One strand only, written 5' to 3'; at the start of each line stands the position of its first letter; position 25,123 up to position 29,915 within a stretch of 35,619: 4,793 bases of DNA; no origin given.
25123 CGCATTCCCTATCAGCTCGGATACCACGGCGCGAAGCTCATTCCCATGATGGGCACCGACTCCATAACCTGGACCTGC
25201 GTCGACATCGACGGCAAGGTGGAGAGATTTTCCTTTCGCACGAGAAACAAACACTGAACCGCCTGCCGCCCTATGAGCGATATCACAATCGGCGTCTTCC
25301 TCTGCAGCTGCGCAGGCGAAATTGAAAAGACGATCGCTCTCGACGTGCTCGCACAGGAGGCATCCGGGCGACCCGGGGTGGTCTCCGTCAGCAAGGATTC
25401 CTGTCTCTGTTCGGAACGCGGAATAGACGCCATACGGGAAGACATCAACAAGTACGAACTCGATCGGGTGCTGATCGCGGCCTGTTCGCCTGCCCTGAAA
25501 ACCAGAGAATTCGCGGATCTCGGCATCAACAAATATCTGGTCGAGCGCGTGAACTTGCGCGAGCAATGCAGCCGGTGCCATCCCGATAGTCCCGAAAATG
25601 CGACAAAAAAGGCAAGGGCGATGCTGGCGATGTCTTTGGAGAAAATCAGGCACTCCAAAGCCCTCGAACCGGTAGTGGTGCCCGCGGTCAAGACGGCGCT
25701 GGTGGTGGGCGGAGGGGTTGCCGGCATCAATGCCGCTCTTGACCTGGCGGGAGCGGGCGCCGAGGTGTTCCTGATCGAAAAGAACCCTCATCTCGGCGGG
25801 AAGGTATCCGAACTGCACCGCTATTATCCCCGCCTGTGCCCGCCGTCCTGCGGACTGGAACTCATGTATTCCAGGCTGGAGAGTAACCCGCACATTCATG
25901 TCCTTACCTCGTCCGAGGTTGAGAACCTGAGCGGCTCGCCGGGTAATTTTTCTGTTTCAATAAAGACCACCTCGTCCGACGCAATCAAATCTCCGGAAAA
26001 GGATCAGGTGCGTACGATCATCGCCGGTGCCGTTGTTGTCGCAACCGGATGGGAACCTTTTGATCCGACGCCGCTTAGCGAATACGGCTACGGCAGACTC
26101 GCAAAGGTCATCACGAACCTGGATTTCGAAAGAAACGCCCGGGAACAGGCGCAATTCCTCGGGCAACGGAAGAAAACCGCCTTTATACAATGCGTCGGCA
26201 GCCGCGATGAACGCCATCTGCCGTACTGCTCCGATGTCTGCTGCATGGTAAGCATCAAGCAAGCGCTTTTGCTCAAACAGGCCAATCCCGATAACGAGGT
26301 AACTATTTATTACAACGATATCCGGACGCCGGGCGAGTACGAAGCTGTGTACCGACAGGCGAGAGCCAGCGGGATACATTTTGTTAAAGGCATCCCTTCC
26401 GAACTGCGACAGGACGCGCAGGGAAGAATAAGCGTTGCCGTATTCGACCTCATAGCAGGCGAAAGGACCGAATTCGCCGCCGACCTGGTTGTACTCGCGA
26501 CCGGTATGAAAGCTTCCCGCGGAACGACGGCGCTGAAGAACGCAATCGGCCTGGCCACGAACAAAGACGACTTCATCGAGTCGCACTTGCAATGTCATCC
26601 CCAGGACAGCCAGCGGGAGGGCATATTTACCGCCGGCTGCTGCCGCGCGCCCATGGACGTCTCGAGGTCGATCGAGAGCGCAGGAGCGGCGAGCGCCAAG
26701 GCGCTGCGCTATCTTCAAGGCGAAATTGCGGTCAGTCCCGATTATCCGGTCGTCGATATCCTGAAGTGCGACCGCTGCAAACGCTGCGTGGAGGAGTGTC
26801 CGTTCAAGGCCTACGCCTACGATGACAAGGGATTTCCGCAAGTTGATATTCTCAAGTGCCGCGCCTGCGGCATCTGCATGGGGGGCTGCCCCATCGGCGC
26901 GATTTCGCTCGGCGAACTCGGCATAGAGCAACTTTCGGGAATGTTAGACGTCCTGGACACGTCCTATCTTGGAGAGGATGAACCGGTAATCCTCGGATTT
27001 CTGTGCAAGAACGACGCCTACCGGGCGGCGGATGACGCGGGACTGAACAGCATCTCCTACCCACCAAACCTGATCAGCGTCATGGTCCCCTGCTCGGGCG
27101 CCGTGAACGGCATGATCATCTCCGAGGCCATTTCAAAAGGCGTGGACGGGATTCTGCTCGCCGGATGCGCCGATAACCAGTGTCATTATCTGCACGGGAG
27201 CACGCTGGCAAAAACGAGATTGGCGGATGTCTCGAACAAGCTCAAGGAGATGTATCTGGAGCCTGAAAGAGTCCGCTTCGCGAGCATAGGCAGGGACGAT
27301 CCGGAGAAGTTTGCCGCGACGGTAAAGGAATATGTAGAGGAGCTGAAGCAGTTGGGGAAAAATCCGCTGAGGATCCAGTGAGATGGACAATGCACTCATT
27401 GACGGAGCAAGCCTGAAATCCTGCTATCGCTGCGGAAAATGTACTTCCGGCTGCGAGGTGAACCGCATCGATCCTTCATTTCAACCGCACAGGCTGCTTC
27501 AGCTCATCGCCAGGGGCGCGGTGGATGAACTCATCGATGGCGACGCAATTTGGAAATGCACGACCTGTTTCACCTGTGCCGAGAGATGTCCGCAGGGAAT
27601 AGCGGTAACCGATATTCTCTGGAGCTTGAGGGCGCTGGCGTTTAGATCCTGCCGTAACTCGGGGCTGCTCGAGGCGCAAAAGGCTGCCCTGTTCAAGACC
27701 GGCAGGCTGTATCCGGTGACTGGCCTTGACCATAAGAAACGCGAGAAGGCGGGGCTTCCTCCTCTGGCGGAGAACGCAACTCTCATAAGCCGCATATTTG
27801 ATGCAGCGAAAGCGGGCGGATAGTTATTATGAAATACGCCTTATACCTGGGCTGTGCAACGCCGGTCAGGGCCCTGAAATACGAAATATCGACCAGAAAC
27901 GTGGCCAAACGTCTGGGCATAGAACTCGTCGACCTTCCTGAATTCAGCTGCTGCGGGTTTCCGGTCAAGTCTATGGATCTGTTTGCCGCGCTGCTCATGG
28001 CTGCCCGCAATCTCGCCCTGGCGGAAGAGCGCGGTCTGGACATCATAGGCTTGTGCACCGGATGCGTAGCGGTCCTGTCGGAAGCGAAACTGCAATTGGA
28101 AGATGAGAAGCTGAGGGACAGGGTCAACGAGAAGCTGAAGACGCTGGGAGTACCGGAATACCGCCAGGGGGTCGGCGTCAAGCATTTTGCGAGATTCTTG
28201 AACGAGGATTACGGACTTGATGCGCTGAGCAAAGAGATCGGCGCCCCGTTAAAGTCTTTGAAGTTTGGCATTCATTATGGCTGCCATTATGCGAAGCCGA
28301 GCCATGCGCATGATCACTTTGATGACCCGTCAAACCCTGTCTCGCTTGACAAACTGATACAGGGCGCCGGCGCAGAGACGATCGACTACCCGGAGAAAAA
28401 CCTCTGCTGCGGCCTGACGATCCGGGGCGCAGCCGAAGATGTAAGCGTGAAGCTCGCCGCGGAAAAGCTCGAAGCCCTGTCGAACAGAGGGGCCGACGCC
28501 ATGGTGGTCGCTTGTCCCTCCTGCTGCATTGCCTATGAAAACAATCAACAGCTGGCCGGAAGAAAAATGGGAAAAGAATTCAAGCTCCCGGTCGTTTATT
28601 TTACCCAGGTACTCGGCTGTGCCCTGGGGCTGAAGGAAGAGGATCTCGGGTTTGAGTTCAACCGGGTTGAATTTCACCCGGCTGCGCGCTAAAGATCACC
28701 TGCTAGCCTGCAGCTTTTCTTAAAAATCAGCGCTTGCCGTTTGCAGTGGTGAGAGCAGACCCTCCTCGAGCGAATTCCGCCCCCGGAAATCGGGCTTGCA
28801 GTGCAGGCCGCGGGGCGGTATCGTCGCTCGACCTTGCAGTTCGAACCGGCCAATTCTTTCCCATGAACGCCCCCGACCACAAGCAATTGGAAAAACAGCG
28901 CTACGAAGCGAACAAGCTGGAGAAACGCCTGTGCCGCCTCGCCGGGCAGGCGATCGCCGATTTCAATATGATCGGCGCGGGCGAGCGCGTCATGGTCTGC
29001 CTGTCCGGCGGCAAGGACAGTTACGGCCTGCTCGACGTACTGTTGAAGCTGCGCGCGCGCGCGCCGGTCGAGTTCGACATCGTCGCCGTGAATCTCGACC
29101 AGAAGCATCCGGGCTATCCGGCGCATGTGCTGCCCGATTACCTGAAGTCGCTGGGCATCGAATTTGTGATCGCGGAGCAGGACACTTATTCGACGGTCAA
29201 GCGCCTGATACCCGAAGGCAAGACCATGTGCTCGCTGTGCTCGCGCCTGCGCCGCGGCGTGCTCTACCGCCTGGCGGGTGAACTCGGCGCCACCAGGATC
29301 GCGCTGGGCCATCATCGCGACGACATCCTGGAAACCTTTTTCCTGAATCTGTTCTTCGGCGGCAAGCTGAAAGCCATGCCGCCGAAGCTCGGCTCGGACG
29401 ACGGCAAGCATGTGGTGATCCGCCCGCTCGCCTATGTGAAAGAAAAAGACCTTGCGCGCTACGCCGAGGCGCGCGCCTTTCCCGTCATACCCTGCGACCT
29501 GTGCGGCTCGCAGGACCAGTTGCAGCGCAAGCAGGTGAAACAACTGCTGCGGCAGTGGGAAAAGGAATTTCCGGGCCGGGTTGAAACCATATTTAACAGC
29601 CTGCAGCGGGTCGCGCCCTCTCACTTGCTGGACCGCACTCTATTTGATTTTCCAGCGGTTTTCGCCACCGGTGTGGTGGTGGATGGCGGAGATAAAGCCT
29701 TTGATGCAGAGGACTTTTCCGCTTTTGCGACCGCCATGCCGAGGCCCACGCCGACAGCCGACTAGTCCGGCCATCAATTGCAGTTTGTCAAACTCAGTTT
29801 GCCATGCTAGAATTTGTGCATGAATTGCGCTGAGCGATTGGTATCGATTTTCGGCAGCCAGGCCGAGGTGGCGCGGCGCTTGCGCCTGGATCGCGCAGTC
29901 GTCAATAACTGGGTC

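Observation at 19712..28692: Orphan AprA/AprB-like pair wired to a soluble HdrA(MvhD)-HdrC-HdrB module, a DASS anion permease, a secreted Cache-like protein and its own Crp-family regulator: candidate undescribed redox system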

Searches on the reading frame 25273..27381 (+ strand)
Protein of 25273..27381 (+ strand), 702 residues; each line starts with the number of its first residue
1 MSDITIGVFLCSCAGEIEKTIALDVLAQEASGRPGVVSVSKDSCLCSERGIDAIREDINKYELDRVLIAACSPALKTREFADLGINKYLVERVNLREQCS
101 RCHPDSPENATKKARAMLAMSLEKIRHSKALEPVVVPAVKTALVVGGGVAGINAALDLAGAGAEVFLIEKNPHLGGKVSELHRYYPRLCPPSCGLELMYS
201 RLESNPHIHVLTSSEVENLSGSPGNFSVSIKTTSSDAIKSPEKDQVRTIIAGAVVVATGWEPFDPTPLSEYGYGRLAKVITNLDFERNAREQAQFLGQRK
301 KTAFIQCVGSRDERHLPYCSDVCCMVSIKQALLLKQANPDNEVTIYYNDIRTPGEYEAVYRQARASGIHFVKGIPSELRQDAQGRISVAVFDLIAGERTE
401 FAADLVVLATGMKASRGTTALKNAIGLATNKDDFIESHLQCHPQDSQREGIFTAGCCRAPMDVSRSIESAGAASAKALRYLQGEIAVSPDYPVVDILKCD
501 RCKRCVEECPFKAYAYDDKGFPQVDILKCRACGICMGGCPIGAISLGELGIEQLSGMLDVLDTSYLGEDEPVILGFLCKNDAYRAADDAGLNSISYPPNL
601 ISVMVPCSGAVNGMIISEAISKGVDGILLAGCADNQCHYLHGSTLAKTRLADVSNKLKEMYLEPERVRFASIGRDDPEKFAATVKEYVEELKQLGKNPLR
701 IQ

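Call 3: search_protein_families(library=pfam, proteins=[window:25273-27381:+])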
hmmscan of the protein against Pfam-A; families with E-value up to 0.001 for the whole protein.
window:25273-27381:+ (702 aa): 17 families
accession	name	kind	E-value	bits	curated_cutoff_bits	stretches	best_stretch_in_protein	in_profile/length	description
PF02662.21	FlpD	-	9.5e-38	129.4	22.3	1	573-695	1-123/123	Methyl-viologen-reducing hydrogenase, delta subunit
PF07992.20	Pyr_redox_2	-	7.4e-17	62.1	26.1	2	143-271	4-119/291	Pyridine nucleotide-disulphide oxidoreductase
PF12831.13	FAD_oxidored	-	1.2e-08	35.1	27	1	143-179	3-39/416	FAD dependent oxidoreductase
PF01266.30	DAO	-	1.3e-07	31.9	27.9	1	143-176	3-37/353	FAD dependent oxidoreductase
PF13450.12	NAD_binding_8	-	1.8e-07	31.7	21.9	1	144-182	1-39/68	NAD(P)-binding Rossmann-like domain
PF00890.30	FAD_binding_2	-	1.7e-06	27.9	20.4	1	142-176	2-36/414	FAD binding domain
PF13237.11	Fer4_10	-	3.4e-06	27.3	25.5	1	494-540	4-53/53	4Fe-4S dicluster domain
PF13187.11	Fer4_9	-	4.9e-06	26.9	27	1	498-544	1-52/52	4Fe-4S dicluster domain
PF00037.32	Fer4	-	5.6e-06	26.4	21.1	1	492-513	1-22/24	4Fe-4S binding domain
PF03486.20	HI0933_like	-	6.6e-06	26.2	50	1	142-178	3-39/244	HI0933-like protein Rossmann domain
PF00070.33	Pyr_redox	-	2.6e-05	25.1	22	0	142-175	2-35/82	Pyridine nucleotide-disulphide oxidoreductase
PF12838.12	Fer4_7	-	3.3e-05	24.7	27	1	498-543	1-52/52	4Fe-4S dicluster domain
PF01262.27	AlaDh_PNT_C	-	4.5e-05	23.4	23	1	119-180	6-69/214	Alanine dehydrogenase/PNT, C-terminal domain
PF01134.28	GIDA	-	0.00011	21.8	22.1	1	143-178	3-29/391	Glucose inhibited division protein A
PF12837.12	Fer4_6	-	0.00014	22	25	1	492-514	2-24/24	4Fe-4S binding domain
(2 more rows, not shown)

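Call 4: search_protein_families(library=ncbifam, proteins=[window:25273-27381:+])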
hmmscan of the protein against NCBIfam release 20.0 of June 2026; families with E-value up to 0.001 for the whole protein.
window:25273-27381:+ (702 aa): 65 families (the best 25 are shown)
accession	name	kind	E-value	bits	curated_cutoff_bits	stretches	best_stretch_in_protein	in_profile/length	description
NF040770.1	hetero_SS_HdrA2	exception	2.1e-175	585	1100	2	233-696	300-773/777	CoB-CoM heterodisulfide reductase HdrA2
NF041891.1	hdrA_Methbact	equivalog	9.1e-125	417.6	1300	2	232-692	296-759/762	ferredoxin:CoB-CoM heterodisulfide reductase subunit HdrA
NF041778.1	hetero_SS_HdrA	equivalog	5.8e-124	414.6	1400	2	234-635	311-719/771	ferredoxin:CoB-CoM heterodisulfide reductase subunit HdrA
NF045873.1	F420_non_VhuD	exception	5.1e-22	78.4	215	1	570-700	1-131/132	F420-non-reducing hydrogenase iron-sulfur subunit VhuD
NF009410.0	PRK12771.1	subfamily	1.3e-11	43.8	516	1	127-177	126-176/566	NAD(P)-binding protein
TIGR02700.1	flavo_MJ0208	hypoth_equivalog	1.6e-10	40.7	251.35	1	485-548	137-199/234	dihydromethanopterin reductase (acceptor)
TIGR02179.1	PorD_KorD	subfamily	8.3e-08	32.2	60.05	1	491-546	19-74/78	2-oxoacid:acceptor oxidoreductase, delta subunit, pyruvate/2-ketoisovalerate family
TIGR03467.1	HpnE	equivalog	9.8e-08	31.7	283.05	1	143-179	2-38/430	hydroxysqualene dehydroxylase HpnE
TIGR01372.1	soxA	subfamily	1.1e-07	30.1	1164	1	142-259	171-288/996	sarcosine oxidase subunit alpha family protein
NF007202.0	PRK09623.1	equivalog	1.9e-07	31.3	166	1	491-546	45-100/105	3-methyl-2-oxobutanoate dehydrogenase subunit delta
NF040864.1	HgcB_ferredoxin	equivalog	3.6e-07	29.9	99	1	498-546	15-63/93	mercury methylation ferredoxin HgcB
NF007203.0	PRK09624.1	equivalog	4.1e-07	30.2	171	1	495-546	49-100/105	pyuvate ferredoxin oxidoreductase subunit delta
NF040684.1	PorD_Arch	equivalog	9.6e-07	28.8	120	1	492-545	27-80/85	pyruvate synthase subunit PorD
TIGR03997.1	mycofact_OYE_2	equivalog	1.1e-06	27.3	793.15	1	132-180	374-420/645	mycofactocin system FadH/OYE family oxidoreductase 2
NF045637.1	carotdesatCrtDProt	equivalog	1.5e-06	27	580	1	143-181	2-40/485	1-hydroxycarotenoid 3,4-desaturase CrtD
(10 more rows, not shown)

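Call 78: search_solved_structures(query=window:25273-27381:+, max_evalue=0.00001)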
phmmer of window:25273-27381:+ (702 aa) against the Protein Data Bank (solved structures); distinct sequences matched with E-value up to 0.00001: 12.
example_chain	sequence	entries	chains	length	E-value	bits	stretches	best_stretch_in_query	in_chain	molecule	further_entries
8rvu_a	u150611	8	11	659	5.5e-105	355.6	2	237-559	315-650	H(2):CoB-CoM heterodisulfide,ferredoxin reductase subunit A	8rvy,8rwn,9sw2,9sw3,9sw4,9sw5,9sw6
8rvv_A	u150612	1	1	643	1.1e-104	354.5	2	237-558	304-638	H(2):CoB-CoM heterodisulfide,ferredoxin reductase subunit A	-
5odc_A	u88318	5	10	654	6.4e-98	332.2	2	233-549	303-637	Heterodisulfide reductase, subunit A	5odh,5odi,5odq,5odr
9sfi_A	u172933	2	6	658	2e-93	317.4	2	231-561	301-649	CoB--CoM heterodisulfide reductase iron-sulfur subunit A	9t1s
7bkb_A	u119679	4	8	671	1.3e-85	291.6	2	238-560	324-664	CoB--CoM heterodisulfide reductase iron-sulfur subunit A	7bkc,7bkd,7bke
6tjr_A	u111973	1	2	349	6.2e-32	114.2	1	140-479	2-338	Fumarate reductase/succinate dehydrogenase flavoprotein domain protein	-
8rvu_F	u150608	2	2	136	3.4e-23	85.3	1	570-695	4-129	Methyl viologen-reducing hydrogenase, subunit D-related protein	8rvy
8rvv_F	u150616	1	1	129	5.6e-23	84.6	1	570-695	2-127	Methyl viologen-reducing hydrogenase, subunit D-related protein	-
5odc_D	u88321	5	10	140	1.2e-20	76.9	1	567-699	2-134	Methyl-viologen reducing hydrogenase subunit D | Methyl-viologen reducing hydrogenase, subunit D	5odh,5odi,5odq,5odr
7bkb_F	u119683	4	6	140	3.4e-20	75.4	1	570-700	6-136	F420-non-reducing hydrogenase subunit D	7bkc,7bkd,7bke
9sw2_D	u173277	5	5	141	3.8e-19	71.9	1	567-701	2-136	F420-non-reducing hydrogenase iron-sulfur subunit D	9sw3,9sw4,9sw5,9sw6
9sfi_K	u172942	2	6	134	1.9e-18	69.6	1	570-700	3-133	F420-non-reducing hydrogenase subunit delta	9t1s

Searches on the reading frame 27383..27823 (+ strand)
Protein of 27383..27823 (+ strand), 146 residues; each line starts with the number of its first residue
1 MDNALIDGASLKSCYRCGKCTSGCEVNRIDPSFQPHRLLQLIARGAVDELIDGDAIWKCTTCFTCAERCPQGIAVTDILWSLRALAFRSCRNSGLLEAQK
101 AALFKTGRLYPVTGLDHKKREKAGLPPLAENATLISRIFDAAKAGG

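Call 3: search_protein_families(library=pfam, proteins=[window:27383-27823:+])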
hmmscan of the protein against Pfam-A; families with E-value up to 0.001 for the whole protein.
window:27383-27823:+ (146 aa): 7 families
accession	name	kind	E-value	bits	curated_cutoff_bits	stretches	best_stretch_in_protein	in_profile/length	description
PF13183.11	Fer4_8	-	2.7e-11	44.3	27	1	11-73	2-68/68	4Fe-4S dicluster domain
PF13534.11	Fer4_17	-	3e-09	37.7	22.2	1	13-73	1-60/61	4Fe-4S dicluster domain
PF13187.11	Fer4_9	-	6.3e-08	33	27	1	14-72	2-50/52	4Fe-4S dicluster domain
PF13237.11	Fer4_10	-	4e-06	27.1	25.5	1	11-70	6-53/53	4Fe-4S dicluster domain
PF12838.12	Fer4_7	-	7.4e-06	26.8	27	1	13-73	1-52/52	4Fe-4S dicluster domain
PF13484.11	Fer4_16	-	8e-05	23.8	30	0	58-77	1-20/66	4Fe-4S double cluster binding domain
PF25160.1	LdpA_Fe-S-bd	-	0.00079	19.6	27.6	0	10-30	24-44/49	LdpA Fe-S cluster-binding domain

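Call 4: search_protein_families(library=ncbifam, proteins=[window:27383-27823:+])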
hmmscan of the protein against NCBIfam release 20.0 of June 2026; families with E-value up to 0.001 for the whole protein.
window:27383-27823:+ (146 aa): 16 families
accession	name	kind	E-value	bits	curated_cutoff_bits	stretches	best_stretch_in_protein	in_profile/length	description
TIGR03290.1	CoB_CoM_SS_C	equivalog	3.8e-26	91.8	160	1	12-132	2-121/144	CoB--CoM heterodisulfide reductase subunit C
NF038018.1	qmoC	equivalog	7.8e-14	51.9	300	1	8-93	14-98/360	quinone-interacting membrane-bound oxidoreductase complex subunit QmoC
NF041779.1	hetero_SS_HdrC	equivalog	5.6e-11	42.3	350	1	10-89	29-106/198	ferredoxin:CoB-CoM heterodisulfide reductase subunit HdrC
NF041890.1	hdrC_Methbact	equivalog_domain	1.1e-10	41.4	270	1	11-87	28-102/192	ferredoxin:CoB-CoM heterodisulfide reductase subunit HdrC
NF008369.0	PRK11168.1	equivalog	2.5e-09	36.5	278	1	9-84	8-85/401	anaerobic glycerol-3-phosphate dehydrogenase subunit C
NF004616.0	PRK05950.1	subfamily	9.1e-08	31.5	228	1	11-87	146-234/238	succinate dehydrogenase iron-sulfur subunit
TIGR00384.1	dhsB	subfamily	4e-07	29.7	88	1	9-78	137-217/222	succinate dehydrogenase and fumarate reductase iron-sulfur protein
NF004898.0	PRK06259.1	equivalog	5e-07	28.7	385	1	9-91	131-221/488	fumarate reductase (CoM/CoB) subunit TfrB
NF042952.1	MFR_FeS_SdhB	equivalog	2e-06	27.1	600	1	54-102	199-247/320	8-methylmenaquinol:fumarate reductase iron-sulfur subunit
NF009226.0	PRK12576.1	equivalog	1.5e-05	24.5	344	1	13-85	155-236/317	succinate dehydrogenase/fumarate reductase iron-sulfur subunit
TIGR01945.1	rnfC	subfamily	1.5e-05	23.8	245.95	1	10-76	361-421/435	RnfABCDGE type electron transport complex subunit C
TIGR03379.1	glycerol3P_GlpC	equivalog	2.3e-05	23.3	279.9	1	10-84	3-79/397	anaerobic glycerol-3-phosphate dehydrogenase subunit GlpC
NF009227.0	PRK12577.1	equivalog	3.9e-05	22.5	349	1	13-80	153-232/330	succinate dehydrogenase/fumarate reductase iron-sulfur subunit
NF058577.1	FdxA_fam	equivalog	0.00014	22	65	0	13-30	8-25/52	4Fe-4S ferredoxin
NF041837.1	rnfC_Methano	equivalog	0.00038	19.4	650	1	12-78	358-418/438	Rnf electron transport complex subunit RnfC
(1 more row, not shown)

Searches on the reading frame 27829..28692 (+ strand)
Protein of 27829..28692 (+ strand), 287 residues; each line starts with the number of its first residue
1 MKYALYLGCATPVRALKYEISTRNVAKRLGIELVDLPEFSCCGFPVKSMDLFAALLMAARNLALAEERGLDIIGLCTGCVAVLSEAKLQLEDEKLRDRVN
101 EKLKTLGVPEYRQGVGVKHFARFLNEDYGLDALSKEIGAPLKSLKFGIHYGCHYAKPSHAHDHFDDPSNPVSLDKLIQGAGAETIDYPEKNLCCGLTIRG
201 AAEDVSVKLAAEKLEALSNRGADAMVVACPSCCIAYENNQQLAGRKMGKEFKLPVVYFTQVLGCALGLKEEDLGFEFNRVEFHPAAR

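Call 3: search_protein_families(library=pfam, proteins=[window:27829-28692:+])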
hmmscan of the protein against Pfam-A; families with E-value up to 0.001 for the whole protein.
window:27829-28692:+ (287 aa): 1 family
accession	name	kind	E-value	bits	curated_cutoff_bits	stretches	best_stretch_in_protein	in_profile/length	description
PF02754.22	CCG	-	6e-25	87.6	20.6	2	148-233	3-81/85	Cysteine-rich domain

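Call 4: search_protein_families(library=ncbifam, proteins=[window:27829-28692:+])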
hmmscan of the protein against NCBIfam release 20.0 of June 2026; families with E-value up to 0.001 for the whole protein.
window:27829-28692:+ (287 aa): 7 families
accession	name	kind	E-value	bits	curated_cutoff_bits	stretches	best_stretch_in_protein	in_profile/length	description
TIGR03288.1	CoB_CoM_SS_B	equivalog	1.2e-70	238.1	345.15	1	2-284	1-285/290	CoB--CoM heterodisulfide reductase subunit B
NF042965.1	MFR_anch_SdhE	equivalog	7.1e-42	143.9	500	1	2-280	2-276/282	8-methylmenaquinol:fumarate reductase membrane anchor subunit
NF041780.1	hetero_SS_HdrB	equivalog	3.9e-32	111.8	450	1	17-270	20-285/304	ferredoxin:CoB-CoM heterodisulfide reductase subunit HdrB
NF045670.1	quin_L_LdhH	equivalog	1.2e-16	60.1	800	1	2-236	468-685/706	L-lactate dehydrogenase (quinone) large subunit LdhH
NF004898.0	PRK06259.1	equivalog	3.2e-10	39.3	385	1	2-238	263-465/488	fumarate reductase (CoM/CoB) subunit TfrB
NF008369.0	PRK11168.1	equivalog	2.2e-06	26.8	278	1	4-239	170-383/401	anaerobic glycerol-3-phosphate dehydrogenase subunit C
NF008434.0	PRK11274.1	equivalog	3.6e-06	26.2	333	0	174-239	324-391/409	glycolate oxidase subunit GlcF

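Call 79: search_solved_structures(query=window:27829-28692:+, max_evalue=0.00001)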
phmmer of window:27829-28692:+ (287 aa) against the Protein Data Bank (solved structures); distinct sequences matched with E-value up to 0.00001: 5.
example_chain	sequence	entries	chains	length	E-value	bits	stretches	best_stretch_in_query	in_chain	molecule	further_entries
5odc_B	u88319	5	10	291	2e-62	214.7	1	1-284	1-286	Heterodisulfide reductase, subunit B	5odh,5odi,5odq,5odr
9sfi_C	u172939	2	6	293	3e-62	214.1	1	1-284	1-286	H(2)/formate:CoB-CoM heterodisulfide,ferredoxin reductase subunit B2 | Heterodisulfide reductase subunit B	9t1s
8rvv_B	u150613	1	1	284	1.7e-56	195.3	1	1-278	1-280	H(2):CoB-CoM heterodisulfide,ferredoxin reductase subunit B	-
8rvu_b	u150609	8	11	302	1.8e-56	195.2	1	1-279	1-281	H(2):CoB-CoM heterodisulfide,ferredoxin reductase subunit B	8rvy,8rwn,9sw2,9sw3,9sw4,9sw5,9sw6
7bkb_B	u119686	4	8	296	2.5e-46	161.9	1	2-284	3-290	CoB--CoM heterodisulfide reductase subunit B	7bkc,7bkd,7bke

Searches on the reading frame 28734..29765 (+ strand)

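Call 22: search_protein_families(library=pfam, proteins=[window:28734-29765:+])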
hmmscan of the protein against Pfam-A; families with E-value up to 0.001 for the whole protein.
window:28734-29765:+ (343 aa): 1 family
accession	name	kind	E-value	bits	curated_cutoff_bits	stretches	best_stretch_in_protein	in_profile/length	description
PF01171.26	ATP_bind_3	-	2.9e-15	56.9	27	1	86-250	2-162/182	PP-loop family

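Call 50: search_protein_families(library=ncbifam, proteins=[window:28734-29765:+], max_evalue=0.00001)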
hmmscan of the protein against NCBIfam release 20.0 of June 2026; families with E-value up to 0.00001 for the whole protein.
window:28734-29765:+ (343 aa): 4 families
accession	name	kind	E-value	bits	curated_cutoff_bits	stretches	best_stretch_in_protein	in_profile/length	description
NF007972.0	PRK10696.1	equivalog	2.7e-139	463.5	272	1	49-326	7-282/295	tRNA 2-thiocytidine(32) synthetase TtcA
TIGR02432.1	lysidine_TilS_N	equivalog_domain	1.9e-17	63.8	93.6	1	85-269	1-184/189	tRNA lysidine(34) synthetase TilS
NF047749.1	tRNAThiolNcsA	equivalog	3.4e-14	52.7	500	1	83-292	53-277/322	tRNA 2-thiolation protein NcsA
NF049949.1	tRNAsynTtuAPyrococ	equivalog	7.9e-11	41.6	450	1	71-281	35-244/292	tRNA-5-methyluridine(54) 2-sulfurtransferase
